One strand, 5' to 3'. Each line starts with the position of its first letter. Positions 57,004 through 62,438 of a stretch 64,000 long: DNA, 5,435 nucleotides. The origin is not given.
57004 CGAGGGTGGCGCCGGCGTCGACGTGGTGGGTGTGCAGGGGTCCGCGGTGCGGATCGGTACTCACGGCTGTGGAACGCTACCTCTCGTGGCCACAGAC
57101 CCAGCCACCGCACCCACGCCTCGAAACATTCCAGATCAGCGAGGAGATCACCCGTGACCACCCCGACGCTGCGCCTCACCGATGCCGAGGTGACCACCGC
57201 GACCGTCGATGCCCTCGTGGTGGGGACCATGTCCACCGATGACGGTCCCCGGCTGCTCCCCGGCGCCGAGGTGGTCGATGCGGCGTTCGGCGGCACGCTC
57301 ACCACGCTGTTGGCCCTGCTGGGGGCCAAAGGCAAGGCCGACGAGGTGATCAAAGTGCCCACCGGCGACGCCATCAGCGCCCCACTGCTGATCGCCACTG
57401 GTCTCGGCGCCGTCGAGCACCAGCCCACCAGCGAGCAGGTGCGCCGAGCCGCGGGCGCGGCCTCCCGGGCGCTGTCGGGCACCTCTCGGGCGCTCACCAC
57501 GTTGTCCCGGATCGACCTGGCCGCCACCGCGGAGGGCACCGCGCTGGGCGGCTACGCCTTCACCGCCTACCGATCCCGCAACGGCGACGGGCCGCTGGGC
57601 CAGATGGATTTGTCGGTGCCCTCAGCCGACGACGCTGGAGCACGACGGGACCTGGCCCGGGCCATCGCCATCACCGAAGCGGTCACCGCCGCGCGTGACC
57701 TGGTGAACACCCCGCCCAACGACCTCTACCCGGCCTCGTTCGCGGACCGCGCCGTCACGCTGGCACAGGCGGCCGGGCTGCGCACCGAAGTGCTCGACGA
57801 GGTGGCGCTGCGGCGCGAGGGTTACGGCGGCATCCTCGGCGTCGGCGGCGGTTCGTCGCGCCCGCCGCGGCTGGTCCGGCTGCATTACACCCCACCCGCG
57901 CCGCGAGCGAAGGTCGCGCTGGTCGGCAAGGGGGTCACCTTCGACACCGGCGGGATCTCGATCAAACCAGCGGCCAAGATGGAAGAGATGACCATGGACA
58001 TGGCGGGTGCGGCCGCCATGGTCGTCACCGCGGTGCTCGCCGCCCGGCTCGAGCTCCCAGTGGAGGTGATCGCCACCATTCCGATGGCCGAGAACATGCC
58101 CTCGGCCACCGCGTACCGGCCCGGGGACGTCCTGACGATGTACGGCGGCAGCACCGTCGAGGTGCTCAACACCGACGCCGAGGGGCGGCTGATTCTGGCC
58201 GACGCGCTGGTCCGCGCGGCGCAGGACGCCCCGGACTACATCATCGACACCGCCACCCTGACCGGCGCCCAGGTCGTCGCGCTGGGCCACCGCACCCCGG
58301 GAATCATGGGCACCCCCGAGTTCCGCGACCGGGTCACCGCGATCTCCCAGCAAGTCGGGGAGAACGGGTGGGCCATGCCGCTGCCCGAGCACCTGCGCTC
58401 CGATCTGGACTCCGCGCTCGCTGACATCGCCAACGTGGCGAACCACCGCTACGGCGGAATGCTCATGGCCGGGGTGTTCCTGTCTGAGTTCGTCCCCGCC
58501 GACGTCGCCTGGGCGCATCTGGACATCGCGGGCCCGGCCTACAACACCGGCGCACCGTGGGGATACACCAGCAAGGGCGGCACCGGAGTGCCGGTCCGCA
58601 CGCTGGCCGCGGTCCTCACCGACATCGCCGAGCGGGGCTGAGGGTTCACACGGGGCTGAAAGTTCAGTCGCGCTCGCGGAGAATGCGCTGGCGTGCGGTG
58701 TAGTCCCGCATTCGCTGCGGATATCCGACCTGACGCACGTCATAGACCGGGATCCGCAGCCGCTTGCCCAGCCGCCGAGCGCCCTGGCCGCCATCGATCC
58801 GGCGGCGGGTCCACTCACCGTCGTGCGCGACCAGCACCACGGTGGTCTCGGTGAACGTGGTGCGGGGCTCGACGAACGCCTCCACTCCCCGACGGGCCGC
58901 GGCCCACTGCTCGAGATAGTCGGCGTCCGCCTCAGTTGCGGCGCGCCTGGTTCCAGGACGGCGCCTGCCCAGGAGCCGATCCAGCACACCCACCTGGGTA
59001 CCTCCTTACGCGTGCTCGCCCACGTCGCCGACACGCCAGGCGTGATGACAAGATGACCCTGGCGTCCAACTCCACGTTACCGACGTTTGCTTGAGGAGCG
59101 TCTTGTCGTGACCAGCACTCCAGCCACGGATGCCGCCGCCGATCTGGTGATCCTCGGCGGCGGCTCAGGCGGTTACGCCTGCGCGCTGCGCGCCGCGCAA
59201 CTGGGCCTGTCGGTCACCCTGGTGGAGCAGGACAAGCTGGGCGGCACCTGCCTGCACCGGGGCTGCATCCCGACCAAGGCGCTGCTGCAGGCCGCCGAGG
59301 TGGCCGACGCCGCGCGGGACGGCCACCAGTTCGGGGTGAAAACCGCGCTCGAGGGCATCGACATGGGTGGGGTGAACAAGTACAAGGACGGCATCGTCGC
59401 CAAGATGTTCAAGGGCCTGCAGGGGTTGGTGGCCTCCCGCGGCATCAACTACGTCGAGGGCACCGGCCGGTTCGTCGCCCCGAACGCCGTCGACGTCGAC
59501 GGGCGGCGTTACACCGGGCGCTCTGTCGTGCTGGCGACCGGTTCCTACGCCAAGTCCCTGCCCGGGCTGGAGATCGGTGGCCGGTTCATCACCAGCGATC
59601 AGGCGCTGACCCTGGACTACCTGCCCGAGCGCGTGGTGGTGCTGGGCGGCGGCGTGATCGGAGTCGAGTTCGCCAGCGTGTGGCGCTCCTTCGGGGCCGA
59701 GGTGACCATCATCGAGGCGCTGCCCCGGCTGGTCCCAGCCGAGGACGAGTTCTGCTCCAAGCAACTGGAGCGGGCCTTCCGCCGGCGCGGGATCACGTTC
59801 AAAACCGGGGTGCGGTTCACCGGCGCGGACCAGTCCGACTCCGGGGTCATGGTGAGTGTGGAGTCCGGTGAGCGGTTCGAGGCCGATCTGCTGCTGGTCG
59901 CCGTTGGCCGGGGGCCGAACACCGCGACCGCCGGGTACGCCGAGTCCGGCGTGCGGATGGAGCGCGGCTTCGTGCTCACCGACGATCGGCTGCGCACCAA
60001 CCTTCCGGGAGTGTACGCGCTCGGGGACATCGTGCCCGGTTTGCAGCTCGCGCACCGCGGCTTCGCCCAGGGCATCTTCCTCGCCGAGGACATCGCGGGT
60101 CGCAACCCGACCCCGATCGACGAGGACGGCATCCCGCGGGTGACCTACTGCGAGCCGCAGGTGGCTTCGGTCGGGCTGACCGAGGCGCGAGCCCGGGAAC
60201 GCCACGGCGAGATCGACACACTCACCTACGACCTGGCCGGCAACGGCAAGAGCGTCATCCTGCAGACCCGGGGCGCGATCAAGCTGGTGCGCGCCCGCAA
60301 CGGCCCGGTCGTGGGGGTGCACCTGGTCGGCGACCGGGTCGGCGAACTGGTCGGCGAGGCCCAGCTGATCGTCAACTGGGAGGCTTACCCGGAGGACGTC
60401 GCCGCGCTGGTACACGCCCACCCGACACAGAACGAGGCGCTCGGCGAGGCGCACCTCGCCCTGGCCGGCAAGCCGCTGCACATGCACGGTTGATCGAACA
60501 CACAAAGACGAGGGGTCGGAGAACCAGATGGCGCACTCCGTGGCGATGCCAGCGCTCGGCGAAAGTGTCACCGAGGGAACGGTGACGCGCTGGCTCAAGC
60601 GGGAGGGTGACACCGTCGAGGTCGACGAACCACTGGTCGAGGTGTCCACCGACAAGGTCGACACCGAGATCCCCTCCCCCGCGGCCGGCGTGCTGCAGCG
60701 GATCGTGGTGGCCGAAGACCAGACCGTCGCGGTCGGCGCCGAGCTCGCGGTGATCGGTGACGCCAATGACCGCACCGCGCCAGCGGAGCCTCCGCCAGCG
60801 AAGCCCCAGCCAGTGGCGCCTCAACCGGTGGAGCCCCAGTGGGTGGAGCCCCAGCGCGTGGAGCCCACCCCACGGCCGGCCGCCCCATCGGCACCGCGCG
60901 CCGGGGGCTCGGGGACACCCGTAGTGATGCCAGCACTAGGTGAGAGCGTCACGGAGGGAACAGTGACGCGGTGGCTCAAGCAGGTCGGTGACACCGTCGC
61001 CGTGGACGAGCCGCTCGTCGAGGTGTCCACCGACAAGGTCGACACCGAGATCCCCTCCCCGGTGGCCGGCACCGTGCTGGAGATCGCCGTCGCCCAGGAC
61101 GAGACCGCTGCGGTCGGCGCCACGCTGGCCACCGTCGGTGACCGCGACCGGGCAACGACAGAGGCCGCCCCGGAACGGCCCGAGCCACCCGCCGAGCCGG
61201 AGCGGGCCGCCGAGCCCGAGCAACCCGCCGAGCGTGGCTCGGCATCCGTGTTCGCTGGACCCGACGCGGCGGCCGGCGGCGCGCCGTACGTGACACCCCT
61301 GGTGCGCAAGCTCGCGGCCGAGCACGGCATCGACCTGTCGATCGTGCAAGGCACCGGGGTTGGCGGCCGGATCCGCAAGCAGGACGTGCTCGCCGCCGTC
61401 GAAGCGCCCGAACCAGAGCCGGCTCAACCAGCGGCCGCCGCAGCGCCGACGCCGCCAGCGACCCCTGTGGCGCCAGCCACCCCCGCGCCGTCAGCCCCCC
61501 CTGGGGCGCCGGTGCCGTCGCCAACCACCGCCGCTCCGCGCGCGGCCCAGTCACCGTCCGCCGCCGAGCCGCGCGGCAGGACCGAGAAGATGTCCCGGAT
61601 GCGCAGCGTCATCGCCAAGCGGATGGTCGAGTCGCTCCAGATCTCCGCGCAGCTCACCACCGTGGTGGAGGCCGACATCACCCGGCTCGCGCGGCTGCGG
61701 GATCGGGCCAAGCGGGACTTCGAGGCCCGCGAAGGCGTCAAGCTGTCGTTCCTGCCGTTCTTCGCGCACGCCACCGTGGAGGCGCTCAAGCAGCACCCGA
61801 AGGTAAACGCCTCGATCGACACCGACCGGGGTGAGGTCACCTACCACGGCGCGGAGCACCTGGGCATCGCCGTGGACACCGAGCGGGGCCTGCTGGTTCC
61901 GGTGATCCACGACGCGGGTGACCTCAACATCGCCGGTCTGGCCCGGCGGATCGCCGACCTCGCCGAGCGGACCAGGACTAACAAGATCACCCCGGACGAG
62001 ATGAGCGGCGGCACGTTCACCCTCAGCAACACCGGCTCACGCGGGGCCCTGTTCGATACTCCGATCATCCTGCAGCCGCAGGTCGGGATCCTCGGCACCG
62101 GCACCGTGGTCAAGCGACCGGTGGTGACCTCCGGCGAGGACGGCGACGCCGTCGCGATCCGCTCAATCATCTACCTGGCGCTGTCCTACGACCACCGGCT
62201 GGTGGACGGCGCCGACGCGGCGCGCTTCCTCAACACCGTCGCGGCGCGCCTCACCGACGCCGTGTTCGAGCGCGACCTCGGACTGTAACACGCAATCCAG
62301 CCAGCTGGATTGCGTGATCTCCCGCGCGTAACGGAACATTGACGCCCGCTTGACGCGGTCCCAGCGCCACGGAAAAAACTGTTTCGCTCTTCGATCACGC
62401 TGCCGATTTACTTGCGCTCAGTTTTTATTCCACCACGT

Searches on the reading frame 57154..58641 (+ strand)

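Call 35: search_protein_families(library=pfam, proteins=[window:57154-58641:+], max_evalue=0.00001)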
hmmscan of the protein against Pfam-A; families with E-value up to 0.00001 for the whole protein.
window:57154-58641:+ (495 aa): 2 families
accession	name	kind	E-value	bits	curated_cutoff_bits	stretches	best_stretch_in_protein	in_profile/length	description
PF00883.26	Peptidase_M17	-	1.3e-116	389.7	25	1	179-484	2-309/310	Cytosol aminopeptidase family, catalytic domain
PF02789.23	Peptidase_M17_N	-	6.5e-16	58.9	23.4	1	26-142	5-128/129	Cytosol aminopeptidase family, N-terminal domain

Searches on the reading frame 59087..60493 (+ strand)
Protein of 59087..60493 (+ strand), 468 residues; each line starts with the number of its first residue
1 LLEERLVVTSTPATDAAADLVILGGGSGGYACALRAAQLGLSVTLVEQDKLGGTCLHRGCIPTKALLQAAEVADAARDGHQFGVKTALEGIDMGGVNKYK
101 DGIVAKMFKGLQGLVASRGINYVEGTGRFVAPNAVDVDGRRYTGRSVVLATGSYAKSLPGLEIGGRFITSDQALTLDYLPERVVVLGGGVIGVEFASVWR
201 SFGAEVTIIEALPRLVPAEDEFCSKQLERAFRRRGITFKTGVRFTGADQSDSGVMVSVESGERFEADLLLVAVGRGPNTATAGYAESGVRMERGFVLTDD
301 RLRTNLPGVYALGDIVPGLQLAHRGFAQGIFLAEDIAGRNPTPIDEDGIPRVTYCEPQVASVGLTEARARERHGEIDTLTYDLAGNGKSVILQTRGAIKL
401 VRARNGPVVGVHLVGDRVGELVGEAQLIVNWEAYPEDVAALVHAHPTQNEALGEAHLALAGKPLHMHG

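Call 35: search_protein_families(library=pfam, proteins=[window:59087-60493:+], max_evalue=0.00001)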
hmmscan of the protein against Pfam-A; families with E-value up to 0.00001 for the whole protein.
window:59087-60493:+ (468 aa): 9 families
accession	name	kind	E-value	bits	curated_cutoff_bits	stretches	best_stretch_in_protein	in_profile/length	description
PF07992.20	Pyr_redox_2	-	1.1e-75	255.2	26.1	1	19-329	2-291/291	Pyridine nucleotide-disulphide oxidoreductase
PF02852.28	Pyr_redox_dim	-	3.6e-27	95.2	25.3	1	349-455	1-109/110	Pyridine nucleotide-disulphide oxidoreductase, dimerisation domain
PF00070.33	Pyr_redox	-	1.2e-22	80.6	22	1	182-258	1-77/82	Pyridine nucleotide-disulphide oxidoreductase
PF13738.12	Pyr_redox_3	-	2.2e-10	40.7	30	1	135-313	116-305/305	Pyridine nucleotide-disulphide oxidoreductase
PF01266.30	DAO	-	1.5e-09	38.3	27.9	0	19-54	1-38/353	FAD dependent oxidoreductase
PF03486.20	HI0933_like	-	4.2e-08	33.4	50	0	19-51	2-34/244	HI0933-like protein Rossmann domain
PF01134.28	GIDA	-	6.1e-08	32.6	22.1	0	19-157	1-154/391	Glucose inhibited division protein A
PF01262.27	AlaDh_PNT_C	-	7e-08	32.6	23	0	180-221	28-69/214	Alanine dehydrogenase/PNT, C-terminal domain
PF12831.13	FAD_oxidored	-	8.6e-07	29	27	1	19-57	1-40/416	FAD dependent oxidoreductase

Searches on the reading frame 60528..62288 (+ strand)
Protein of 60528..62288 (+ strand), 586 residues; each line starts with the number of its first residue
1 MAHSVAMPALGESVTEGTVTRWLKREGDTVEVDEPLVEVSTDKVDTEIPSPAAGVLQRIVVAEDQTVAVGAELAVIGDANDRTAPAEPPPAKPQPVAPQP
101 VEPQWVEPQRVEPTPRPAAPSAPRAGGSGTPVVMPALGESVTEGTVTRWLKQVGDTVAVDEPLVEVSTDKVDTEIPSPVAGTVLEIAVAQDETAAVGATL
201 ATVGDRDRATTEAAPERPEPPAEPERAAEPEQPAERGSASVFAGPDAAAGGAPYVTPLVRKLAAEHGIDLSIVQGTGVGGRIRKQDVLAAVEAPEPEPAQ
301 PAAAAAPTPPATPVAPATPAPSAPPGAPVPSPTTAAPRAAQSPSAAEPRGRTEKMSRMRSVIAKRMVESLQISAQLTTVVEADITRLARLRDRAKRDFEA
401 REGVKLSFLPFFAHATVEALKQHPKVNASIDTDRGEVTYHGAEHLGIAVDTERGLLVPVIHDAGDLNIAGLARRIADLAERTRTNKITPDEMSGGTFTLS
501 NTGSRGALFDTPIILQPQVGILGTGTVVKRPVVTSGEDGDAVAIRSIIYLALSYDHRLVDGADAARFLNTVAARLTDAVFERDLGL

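Call 35: search_protein_families(library=pfam, proteins=[window:60528-62288:+], max_evalue=0.00001)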
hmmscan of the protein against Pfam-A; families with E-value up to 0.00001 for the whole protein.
window:60528-62288:+ (586 aa): 3 families
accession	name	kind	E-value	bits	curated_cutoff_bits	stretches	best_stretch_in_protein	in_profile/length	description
PF00198.28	2-oxoacid_dh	-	9.3e-78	261.3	23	1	351-577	5-226/232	2-oxoacid dehydrogenases acyltransferase (catalytic domain)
PF00364.28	Biotin_lipoyl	-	7.8e-42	141.4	22.1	2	4-76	2-73/73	Biotin-requiring enzyme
PF02817.22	E3_binding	-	2.3e-15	57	23.7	1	254-288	2-36/36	e3 binding domain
